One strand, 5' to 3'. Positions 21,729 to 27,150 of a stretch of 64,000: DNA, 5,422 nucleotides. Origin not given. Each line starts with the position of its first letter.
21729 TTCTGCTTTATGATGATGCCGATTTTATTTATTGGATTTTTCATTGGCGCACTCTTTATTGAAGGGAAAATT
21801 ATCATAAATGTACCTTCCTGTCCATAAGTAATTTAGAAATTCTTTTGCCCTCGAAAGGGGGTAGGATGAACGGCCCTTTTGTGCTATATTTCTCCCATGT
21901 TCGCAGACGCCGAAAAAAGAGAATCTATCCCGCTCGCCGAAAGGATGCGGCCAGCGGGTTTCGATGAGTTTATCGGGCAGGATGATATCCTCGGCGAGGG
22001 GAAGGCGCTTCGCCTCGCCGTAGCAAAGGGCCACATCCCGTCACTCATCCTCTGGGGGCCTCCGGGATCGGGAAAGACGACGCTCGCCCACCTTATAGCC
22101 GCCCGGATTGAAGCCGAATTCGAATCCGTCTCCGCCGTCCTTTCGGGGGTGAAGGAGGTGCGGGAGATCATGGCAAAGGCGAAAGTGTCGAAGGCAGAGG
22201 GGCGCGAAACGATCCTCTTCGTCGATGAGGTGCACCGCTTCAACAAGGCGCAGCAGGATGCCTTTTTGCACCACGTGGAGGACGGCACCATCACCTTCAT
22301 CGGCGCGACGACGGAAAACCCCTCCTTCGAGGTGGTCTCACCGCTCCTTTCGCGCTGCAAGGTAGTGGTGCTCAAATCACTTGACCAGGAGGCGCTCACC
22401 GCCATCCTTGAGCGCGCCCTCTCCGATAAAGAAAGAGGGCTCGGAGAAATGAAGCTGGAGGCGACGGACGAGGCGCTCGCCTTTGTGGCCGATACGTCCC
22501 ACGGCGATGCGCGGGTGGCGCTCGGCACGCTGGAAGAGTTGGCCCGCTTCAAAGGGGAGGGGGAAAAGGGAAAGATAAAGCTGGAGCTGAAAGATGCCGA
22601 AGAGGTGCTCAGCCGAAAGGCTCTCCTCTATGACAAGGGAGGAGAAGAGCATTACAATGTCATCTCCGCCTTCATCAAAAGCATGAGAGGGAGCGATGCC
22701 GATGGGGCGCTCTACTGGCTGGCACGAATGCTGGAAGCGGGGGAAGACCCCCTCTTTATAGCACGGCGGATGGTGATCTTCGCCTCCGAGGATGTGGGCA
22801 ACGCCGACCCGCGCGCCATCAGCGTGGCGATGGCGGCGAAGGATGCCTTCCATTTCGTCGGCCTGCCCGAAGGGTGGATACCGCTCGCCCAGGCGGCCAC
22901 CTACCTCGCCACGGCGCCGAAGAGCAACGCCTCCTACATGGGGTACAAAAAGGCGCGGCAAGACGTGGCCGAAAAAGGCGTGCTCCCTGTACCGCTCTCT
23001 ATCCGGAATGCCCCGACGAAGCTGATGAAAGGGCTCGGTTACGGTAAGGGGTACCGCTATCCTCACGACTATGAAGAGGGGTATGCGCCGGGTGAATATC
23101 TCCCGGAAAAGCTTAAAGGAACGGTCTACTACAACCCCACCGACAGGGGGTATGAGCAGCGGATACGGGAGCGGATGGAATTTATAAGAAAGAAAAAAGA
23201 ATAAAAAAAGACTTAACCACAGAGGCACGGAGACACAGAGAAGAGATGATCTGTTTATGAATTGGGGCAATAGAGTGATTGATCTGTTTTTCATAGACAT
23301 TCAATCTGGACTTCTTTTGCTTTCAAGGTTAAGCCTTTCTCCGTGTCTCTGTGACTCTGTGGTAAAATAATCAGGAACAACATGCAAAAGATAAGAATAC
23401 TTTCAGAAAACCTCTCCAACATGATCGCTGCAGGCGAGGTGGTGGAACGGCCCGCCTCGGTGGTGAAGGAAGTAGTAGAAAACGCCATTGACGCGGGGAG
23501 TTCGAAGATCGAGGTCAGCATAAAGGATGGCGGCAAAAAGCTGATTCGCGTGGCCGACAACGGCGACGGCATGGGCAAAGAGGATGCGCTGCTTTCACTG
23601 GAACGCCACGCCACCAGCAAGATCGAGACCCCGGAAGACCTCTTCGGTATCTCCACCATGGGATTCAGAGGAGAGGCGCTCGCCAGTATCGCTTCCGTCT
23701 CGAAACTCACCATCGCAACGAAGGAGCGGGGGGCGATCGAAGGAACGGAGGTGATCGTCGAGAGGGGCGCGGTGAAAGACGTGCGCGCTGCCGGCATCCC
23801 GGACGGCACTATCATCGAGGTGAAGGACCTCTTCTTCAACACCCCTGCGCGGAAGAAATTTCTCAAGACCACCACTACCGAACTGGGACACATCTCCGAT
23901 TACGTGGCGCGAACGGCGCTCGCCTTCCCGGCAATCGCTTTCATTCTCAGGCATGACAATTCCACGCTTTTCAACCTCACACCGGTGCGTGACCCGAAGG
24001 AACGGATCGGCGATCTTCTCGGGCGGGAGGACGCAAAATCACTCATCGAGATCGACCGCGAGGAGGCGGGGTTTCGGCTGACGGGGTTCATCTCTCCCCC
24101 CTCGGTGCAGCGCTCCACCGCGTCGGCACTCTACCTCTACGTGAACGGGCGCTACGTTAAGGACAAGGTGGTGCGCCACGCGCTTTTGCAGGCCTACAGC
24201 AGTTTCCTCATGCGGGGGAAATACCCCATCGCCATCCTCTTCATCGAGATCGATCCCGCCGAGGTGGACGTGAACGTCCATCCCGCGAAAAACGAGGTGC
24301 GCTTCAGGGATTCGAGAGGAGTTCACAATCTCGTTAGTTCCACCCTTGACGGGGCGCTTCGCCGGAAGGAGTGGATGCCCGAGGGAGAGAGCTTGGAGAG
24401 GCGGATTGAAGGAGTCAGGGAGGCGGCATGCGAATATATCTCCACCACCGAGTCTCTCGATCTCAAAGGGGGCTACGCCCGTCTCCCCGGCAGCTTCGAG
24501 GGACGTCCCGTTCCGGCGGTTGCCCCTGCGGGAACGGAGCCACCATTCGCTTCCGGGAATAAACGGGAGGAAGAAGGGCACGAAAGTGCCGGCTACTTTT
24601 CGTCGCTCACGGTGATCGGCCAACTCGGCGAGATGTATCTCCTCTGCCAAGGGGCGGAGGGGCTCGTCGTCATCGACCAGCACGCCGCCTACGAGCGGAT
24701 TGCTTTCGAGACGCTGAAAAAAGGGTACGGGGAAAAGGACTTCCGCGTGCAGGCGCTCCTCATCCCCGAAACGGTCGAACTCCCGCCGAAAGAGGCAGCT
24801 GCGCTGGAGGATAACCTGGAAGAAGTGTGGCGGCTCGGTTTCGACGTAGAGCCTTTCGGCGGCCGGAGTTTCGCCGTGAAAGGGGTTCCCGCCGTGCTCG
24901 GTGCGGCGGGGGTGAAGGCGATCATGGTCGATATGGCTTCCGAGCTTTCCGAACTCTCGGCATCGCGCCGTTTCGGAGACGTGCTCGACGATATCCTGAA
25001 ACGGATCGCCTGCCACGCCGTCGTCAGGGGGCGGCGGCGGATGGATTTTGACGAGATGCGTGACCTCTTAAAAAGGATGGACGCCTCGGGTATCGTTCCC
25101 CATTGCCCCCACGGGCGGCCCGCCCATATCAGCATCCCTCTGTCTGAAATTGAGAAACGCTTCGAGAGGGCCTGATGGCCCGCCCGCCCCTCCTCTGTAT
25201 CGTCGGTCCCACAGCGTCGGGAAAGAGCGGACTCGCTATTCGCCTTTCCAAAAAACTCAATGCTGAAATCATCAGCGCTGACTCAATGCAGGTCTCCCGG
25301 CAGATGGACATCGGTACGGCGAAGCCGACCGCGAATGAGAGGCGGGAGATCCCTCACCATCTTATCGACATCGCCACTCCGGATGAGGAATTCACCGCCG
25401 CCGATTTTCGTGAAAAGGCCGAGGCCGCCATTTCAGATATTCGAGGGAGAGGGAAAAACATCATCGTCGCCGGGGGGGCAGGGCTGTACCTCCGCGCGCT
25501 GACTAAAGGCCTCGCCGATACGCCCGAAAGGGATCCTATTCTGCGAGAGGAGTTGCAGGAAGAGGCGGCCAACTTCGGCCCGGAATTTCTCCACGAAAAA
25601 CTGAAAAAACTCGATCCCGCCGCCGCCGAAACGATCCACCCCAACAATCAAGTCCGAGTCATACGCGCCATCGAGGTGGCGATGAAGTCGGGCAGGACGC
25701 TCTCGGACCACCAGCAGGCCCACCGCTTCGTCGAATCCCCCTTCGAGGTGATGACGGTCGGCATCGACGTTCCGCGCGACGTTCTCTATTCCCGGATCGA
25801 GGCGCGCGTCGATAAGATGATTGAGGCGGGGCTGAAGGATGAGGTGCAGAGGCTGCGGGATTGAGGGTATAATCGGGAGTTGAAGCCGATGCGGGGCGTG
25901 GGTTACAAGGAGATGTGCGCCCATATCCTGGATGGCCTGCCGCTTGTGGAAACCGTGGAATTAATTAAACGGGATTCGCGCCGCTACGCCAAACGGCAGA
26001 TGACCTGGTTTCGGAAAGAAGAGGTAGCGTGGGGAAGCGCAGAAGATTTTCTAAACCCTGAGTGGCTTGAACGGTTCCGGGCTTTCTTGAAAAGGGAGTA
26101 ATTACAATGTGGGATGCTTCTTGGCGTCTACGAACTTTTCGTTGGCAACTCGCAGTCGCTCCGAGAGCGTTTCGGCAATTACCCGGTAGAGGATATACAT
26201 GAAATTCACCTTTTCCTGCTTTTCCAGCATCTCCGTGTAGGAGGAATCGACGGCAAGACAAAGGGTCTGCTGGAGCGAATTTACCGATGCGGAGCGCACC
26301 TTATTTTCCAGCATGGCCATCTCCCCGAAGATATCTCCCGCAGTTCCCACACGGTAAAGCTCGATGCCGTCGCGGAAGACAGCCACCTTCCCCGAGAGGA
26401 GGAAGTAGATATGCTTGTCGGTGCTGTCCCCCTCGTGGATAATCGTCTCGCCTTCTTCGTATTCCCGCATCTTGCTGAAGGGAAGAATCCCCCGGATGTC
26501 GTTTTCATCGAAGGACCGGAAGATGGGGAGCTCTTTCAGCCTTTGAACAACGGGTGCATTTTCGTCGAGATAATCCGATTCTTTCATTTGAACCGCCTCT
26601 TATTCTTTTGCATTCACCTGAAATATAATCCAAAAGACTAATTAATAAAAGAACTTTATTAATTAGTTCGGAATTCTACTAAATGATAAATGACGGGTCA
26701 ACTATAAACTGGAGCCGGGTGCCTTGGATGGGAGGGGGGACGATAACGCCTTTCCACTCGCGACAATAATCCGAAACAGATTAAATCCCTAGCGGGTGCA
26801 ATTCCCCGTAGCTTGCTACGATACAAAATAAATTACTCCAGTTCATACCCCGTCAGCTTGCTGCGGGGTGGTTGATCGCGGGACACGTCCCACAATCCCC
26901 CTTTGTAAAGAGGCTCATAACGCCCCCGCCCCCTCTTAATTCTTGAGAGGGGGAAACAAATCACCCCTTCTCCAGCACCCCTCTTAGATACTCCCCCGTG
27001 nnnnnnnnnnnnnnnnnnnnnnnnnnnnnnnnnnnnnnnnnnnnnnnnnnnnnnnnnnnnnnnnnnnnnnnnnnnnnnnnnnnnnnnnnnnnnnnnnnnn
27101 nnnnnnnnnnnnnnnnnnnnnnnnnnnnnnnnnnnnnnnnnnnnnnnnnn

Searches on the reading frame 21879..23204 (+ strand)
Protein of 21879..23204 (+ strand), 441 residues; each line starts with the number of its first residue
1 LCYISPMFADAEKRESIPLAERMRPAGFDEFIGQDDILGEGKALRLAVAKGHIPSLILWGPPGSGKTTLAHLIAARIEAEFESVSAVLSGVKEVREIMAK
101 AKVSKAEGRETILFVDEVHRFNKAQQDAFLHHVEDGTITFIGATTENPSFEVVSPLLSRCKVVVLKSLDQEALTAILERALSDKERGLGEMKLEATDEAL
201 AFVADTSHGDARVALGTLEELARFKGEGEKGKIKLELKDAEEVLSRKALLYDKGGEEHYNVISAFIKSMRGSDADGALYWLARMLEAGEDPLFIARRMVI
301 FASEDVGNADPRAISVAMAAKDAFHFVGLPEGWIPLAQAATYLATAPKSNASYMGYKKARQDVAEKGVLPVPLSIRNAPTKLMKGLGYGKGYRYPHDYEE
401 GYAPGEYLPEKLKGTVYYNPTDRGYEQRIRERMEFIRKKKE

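Call 52: search_protein_families(library=pfam, proteins=[window:21879-23204:+])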
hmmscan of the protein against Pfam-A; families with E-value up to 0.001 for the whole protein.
window:21879-23204:+ (441 aa): 15 families
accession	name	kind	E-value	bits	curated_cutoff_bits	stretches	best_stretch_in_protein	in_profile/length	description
PF12002.13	MgsA_C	-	1.5e-71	240.1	27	1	271-436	1-166/167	MgsA AAA+ ATPase C terminal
PF16193.11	AAA_assoc_2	-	1.6e-24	86.4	34.3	1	190-270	2-81/81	AAA C-terminal domain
PF00004.35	AAA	-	5.8e-17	62.8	21.2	1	56-165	1-128/131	ATPase family associated with various cellular activities (AAA)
PF05496.18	RuvB_N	-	8e-15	55.4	27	1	23-141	1-116/159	Holliday junction DNA helicase RuvB P-loop domain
PF01078.27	Mg_chelatase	-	1e-07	32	20.3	1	41-74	12-43/207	Magnesium chelatase, subunit ChlI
PF13191.12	AAA_16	-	6.1e-07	30.5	32.6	1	46-80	17-51/167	AAA ATPase domain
PF07728.20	AAA_5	-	6.1e-07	30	22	1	56-140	2-97/139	AAA domain (dynein-related subfamily)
PF20720.3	nSTAND3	-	2.6e-05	24.4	27.2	1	56-118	20-74/155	Novel STAND NTPase 3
PF13401.12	AAA_22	-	0.0001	23.1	27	0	55-104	7-33/130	AAA domain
PF00158.32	Sigma54_activat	-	0.00011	22.4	20.2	0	109-147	93-131/168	Sigma-54 interaction domain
PF14532.12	Sigma54_activ_2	-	0.00032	21.4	25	1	47-135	15-95/138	Sigma-54 interaction domain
PF07726.17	AAA_3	-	0.00036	20.8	27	0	57-148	3-101/131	ATPase family associated with various cellular activities (AAA)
PF13177.12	DNA_pol3_delta2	-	0.00044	20.7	27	0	91-168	83-160/161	DNA polymerase III, delta subunit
PF13173.12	AAA_14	-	0.00054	20.4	27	1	56-166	5-121/129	AAA domain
PF04851.21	ResIII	-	0.00091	19.6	22.5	0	88-132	104-149/164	Type III restriction enzyme, res subunit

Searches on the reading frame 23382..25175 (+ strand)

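Call 52: search_protein_families(library=pfam, proteins=[window:23382-25175:+])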
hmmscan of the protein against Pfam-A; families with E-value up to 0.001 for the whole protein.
window:23382-25175:+ (597 aa): 4 families
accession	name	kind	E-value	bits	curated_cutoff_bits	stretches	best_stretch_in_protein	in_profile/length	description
PF01119.25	DNA_mis_repair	-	2.2e-40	137.4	26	1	210-326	2-118/119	DNA mismatch repair protein, C-terminal domain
PF08676.16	MutL_C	-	8.8e-39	132.9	25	1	412-553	1-141/142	MutL C terminal dimerisation domain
PF13589.12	HATPase_c_3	-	4.4e-13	49.9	25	1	25-120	4-99/137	Histidine kinase-, DNA gyrase B-, and HSP90-like ATPase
PF02518.31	HATPase_c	-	8.1e-08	33.1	26.4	1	22-90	4-77/111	Histidine kinase-, DNA gyrase B-, and HSP90-like ATPase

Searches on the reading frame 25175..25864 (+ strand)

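Call 49: search_protein_families(library=pfam, proteins=[window:25175-25864:+])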
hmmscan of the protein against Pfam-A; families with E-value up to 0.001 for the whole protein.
window:25175-25864:+ (229 aa): 4 families
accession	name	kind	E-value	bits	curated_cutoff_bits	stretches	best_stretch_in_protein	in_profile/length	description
PF01715.23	IPPT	-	3.7e-67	227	23.6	1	39-228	1-189/243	IPP transferase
PF01745.22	IPT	-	2.6e-08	34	20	1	7-106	4-103/233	Isopentenyl transferase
PF13671.12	AAA_33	-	5.8e-06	27.1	27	1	6-46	1-39/143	AAA domain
PF13238.12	AAA_18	-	1.2e-05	26.2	29.4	0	8-100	2-79/128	AAA domain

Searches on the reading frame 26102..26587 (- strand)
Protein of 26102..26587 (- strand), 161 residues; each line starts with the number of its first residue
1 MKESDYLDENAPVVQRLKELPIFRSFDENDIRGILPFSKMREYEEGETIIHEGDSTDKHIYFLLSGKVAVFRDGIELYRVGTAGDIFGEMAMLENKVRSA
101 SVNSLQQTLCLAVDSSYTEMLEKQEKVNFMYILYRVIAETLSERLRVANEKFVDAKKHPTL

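Call 22: search_protein_families(library=pfam, proteins=[window:26102-26587:-])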
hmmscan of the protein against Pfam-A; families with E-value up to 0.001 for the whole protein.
window:26102-26587:- (161 aa): 1 family
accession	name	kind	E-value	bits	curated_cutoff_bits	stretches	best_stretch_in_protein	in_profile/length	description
PF00027.35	cNMP_binding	-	8.7e-19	67.7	27.5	1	41-117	2-81/89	Cyclic nucleotide-binding domain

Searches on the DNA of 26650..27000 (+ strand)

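Call 11: search_rna_families(source=window, start=26650, end=27000, threshold=evalue, max_evalue=10)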
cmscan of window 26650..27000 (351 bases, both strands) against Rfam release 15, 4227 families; matches with E-value up to 10: 4.
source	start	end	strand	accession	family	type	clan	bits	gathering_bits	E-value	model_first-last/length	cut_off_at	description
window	26929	26985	-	RF02151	MIMT1_1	Gene; lncRNA;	-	15.2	45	1.3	25-88/88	no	MER1 repeat containing imprinted transcript 1 conserved region 1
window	26945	26972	-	RF03831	mir-627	Gene; miRNA;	-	13.8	86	5.9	31-58/87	no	mir-627 microRNA precursor family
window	26918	26966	+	RF00736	mir-320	Gene; miRNA;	-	13.3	55.5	3.2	1-76/76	no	mir-320 microRNA precursor family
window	26679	26703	+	RF01133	sR3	Gene; snRNA; snoRNA; CD-box;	-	11.1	41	1.7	1-55/55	no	Small nucleolar RNA sR3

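Call 65: search_dna_similar(query=window:26775-26886:+, collection=plasmids, mode=distant, max_evalue=0.01, max_rows=10)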
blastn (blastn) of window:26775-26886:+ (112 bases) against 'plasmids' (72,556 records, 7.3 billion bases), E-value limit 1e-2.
Records with a match: 1; places in all: 4; records where one place covers at least 80% of the query: 0.
Best place of each record, by identity: 80-90% 1.
By first word of the organism name: Acaryochloris 1.
By predicted mobility (MOB-suite, as given by PLSDB): conjugative 1.
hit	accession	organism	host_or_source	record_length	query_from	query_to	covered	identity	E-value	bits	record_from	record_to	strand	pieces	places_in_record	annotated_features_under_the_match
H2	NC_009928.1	Acaryochloris marina MBIC11017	-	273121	70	109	36%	85.0%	6e-3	46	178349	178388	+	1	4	hypothetical protein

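Call 66: get_annotated_region(hit=H2, flank=1500)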
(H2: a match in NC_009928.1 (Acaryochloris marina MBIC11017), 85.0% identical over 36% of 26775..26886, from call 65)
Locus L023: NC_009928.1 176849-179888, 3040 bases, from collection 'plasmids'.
description: Acaryochloris marina MBIC11017 plasmid pREB3, complete sequence
organism: Acaryochloris marina MBIC11017 (NCBI taxid 329726)
taxonomy: Bacteria; Cyanobacteriota; Cyanophyceae; Acaryochloridales; Acaryochloridaceae; Acaryochloris; Acaryochloris marina; Acaryochloris marina MBIC11017
host: -; source: -; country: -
typing (MOB-suite, as given by PLSDB): conjugative; relaxase MOBF; mating-pair formation MPF_T
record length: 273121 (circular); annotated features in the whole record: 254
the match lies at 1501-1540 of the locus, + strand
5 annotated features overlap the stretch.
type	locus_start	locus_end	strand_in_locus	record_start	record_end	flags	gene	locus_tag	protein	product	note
CDS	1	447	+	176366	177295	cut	-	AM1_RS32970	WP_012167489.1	pentapeptide repeat-containing protein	-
CDS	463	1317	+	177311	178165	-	-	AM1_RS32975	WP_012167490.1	pentapeptide repeat-containing protein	-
CDS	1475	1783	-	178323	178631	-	-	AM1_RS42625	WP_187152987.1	hypothetical protein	-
CDS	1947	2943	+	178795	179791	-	-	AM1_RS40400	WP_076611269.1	IS1-like element ISAcma36 family transposase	-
CDS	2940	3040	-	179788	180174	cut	-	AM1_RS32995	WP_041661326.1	IS5/IS1182 family transposase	-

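Call 68: search_dna_similar(query=L023:1420-1545:+, collection=plasmids, mode=distant, max_evalue=0.001, max_rows=30)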
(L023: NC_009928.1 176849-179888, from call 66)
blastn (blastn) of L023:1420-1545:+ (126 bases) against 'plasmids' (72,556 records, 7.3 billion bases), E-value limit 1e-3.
Records with a match: 15; places in all: 33; records where one place covers at least 80% of the query: 14.
Best place of each record, by identity: >=99% 1; 95-99% 5; 90-95% 1; 80-90% 4; 60-80% 4.
By first word of the organism name: Acaryochloris 13; Kovacikia 1; Pseudanabaena 1.
By predicted mobility (MOB-suite, as given by PLSDB): conjugative 10; non-mobilizable 5.
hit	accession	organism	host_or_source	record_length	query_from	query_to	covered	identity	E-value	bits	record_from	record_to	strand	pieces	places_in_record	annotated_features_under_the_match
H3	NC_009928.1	Acaryochloris marina MBIC11017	-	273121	1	126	100%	100.0%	1e-57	228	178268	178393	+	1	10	hypothetical protein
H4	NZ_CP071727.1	Acaryochloris sp. 'Moss Beach'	culture,intertidal zone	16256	1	118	94%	94.9%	3e-45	187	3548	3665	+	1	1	site-specific integrase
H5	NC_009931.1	Acaryochloris marina MBIC11017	-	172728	1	115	91%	97.4%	2e-47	195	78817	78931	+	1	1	none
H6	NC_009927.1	Acaryochloris marina MBIC11017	-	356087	1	115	91%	97.4%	3e-46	191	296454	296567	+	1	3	none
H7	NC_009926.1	Acaryochloris marina MBIC11017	-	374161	1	115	91%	96.5%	3e-46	190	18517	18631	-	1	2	none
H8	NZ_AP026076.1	Acaryochloris marina MBIC10699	cell culture,Ascidian, Diplosoma similis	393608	1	115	91%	96.5%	3e-46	190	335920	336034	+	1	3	none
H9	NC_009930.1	Acaryochloris marina MBIC11017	-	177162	1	113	90%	97.3%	3e-46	191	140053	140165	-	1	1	none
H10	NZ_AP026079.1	Acaryochloris marina MBIC10699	cell culture,Ascidian, Diplosoma similis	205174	1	119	94%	87.4%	3e-33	148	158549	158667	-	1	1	none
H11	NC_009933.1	Acaryochloris marina MBIC11017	-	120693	1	119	94%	85.7%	2e-30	139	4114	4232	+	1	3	none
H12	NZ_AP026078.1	Acaryochloris marina MBIC10699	cell culture,Ascidian, Diplosoma similis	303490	6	114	87%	86.2%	8e-28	130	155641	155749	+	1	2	none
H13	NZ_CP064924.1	Acaryochloris marina S15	cell culture,surface of Pikea pinnata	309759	6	115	87%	79.1%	2e-17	96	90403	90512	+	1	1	none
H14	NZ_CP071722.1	Acaryochloris sp. 'Moss Beach'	culture,intertidal zone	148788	1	115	91%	73.0%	3e-8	65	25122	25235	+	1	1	none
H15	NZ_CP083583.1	Kovacikia minuta CCNUW1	cell culture,fresh water lake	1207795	6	106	80%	82.5%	1e-18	99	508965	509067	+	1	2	record has no annotation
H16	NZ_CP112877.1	Pseudanabaena galeata CCNP1313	-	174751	5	115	88%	74.1%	3e-8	65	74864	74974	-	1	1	none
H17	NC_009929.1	Acaryochloris marina MBIC11017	-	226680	5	98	75%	76.6%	2e-9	68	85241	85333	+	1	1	none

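Call 69: get_annotated_region(hit=H10, flank=150)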
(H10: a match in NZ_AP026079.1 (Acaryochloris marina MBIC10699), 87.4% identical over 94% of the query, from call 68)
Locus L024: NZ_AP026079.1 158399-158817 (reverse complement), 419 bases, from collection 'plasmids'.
description: Acaryochloris marina MBIC10699 plasmid pREC4, complete sequence
organism: Acaryochloris marina MBIC10699 (NCBI taxid 2954813)
taxonomy: Bacteria; Cyanobacteriota; Cyanophyceae; Acaryochloridales; Acaryochloridaceae; Acaryochloris; Acaryochloris marina; Acaryochloris marina MBIC10699
host: -; source: cell culture,Ascidian, Diplosoma similis; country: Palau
typing (MOB-suite, as given by PLSDB): conjugative; relaxase MOBF; mating-pair formation MPF_T
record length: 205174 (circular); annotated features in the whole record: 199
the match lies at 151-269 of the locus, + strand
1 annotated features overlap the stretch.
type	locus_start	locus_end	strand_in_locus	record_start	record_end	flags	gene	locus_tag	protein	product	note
CDS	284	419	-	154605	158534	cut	mobF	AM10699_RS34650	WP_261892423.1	MobF family relaxase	-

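Call 70: get_annotated_region(hit=H13, flank=150)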
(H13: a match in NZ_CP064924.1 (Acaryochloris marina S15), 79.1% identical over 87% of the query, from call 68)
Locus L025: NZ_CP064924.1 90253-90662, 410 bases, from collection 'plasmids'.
description: Acaryochloris marina S15 plasmid unnamed8, complete sequence
organism: Acaryochloris marina S15 (NCBI taxid 2762553)
taxonomy: Bacteria; Cyanobacteriota; Cyanophyceae; Acaryochloridales; Acaryochloridaceae; Acaryochloris; Acaryochloris marina; Acaryochloris marina S15
host: -; source: cell culture,surface of Pikea pinnata; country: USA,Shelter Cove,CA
typing (MOB-suite, as given by PLSDB): non-mobilizable
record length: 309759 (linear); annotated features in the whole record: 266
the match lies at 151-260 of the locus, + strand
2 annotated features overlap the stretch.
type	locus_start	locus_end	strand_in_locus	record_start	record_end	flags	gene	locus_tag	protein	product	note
CDS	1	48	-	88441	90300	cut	-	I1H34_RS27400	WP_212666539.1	heterocyst formation ABC transporter subunit HepA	-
CDS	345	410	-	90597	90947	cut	-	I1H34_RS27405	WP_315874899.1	hypothetical protein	-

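Call 71: get_annotated_region(hit=H14, flank=150)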
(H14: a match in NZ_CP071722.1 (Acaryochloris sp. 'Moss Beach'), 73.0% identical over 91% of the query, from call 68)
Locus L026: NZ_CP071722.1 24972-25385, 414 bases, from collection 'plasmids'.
description: Acaryochloris sp. 'Moss Beach' plasmid pMB05, complete sequence
organism: Acaryochloris sp. 'Moss Beach' (NCBI taxid 2740837)
taxonomy: Bacteria; Cyanobacteriota; Cyanophyceae; Acaryochloridales; Acaryochloridaceae; Acaryochloris; Acaryochloris sp. 'Moss Beach'
host: -; source: culture,intertidal zone; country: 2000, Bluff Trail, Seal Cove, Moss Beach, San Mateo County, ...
typing (MOB-suite, as given by PLSDB): non-mobilizable
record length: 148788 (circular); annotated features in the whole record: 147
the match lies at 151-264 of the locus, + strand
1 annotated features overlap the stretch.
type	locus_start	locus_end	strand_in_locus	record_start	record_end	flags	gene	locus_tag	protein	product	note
CDS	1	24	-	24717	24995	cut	-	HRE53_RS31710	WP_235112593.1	hypothetical protein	-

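Call 72: get_annotated_region(hit=H15, flank=150)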
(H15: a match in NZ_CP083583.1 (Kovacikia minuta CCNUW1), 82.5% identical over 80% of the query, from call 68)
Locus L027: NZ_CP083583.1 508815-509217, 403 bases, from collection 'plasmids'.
description: Kovacikia minuta CCNUW1 strain CCNU0001 plasmid pA, complete sequence
organism: Kovacikia minuta CCNUW1 (NCBI taxid 2653194)
taxonomy: Bacteria; Cyanobacteriota; Cyanophyceae; Leptolyngbyales; Leptolyngbyaceae; Kovacikia; Kovacikia minuta; Kovacikia minuta CCNUW1
host: -; source: cell culture,fresh water lake; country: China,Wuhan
typing (MOB-suite, as given by PLSDB): non-mobilizable
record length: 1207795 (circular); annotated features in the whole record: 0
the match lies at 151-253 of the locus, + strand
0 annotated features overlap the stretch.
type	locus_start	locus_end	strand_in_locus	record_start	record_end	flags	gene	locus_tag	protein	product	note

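Call 73: get_annotated_region(hit=H16, flank=150)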
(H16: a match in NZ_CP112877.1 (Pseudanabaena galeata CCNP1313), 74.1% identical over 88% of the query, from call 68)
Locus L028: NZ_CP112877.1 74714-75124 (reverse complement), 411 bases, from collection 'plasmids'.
description: Pseudanabaena galeata CCNP1313 plasmid pPg_03, complete sequence
organism: Pseudanabaena galeata CCNP1313 (NCBI taxid 2602720)
taxonomy: Bacteria; Cyanobacteriota; Cyanophyceae; Pseudanabaenales; Pseudanabaenaceae; Pseudanabaena; Pseudanabaena galeata; Pseudanabaena galeata CCNP1313
host: -; source: -; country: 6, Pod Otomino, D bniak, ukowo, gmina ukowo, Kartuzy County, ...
typing (MOB-suite, as given by PLSDB): non-mobilizable
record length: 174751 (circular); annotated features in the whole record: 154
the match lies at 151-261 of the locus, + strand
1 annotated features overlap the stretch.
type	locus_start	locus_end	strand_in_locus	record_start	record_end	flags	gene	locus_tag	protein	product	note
CDS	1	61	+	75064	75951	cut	-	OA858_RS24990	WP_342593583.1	SDR family NAD(P)-dependent oxidoreductase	-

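Call 74: get_annotated_region(hit=H5, flank=150)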
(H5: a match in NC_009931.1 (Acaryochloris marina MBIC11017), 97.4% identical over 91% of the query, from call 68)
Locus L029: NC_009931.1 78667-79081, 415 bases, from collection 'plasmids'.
description: Acaryochloris marina MBIC11017 plasmid pREB6, complete sequence
organism: Acaryochloris marina MBIC11017 (NCBI taxid 329726)
taxonomy: Bacteria; Cyanobacteriota; Cyanophyceae; Acaryochloridales; Acaryochloridaceae; Acaryochloris; Acaryochloris marina; Acaryochloris marina MBIC11017
host: -; source: -; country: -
typing (MOB-suite, as given by PLSDB): conjugative; relaxase MOBF; mating-pair formation MPF_T
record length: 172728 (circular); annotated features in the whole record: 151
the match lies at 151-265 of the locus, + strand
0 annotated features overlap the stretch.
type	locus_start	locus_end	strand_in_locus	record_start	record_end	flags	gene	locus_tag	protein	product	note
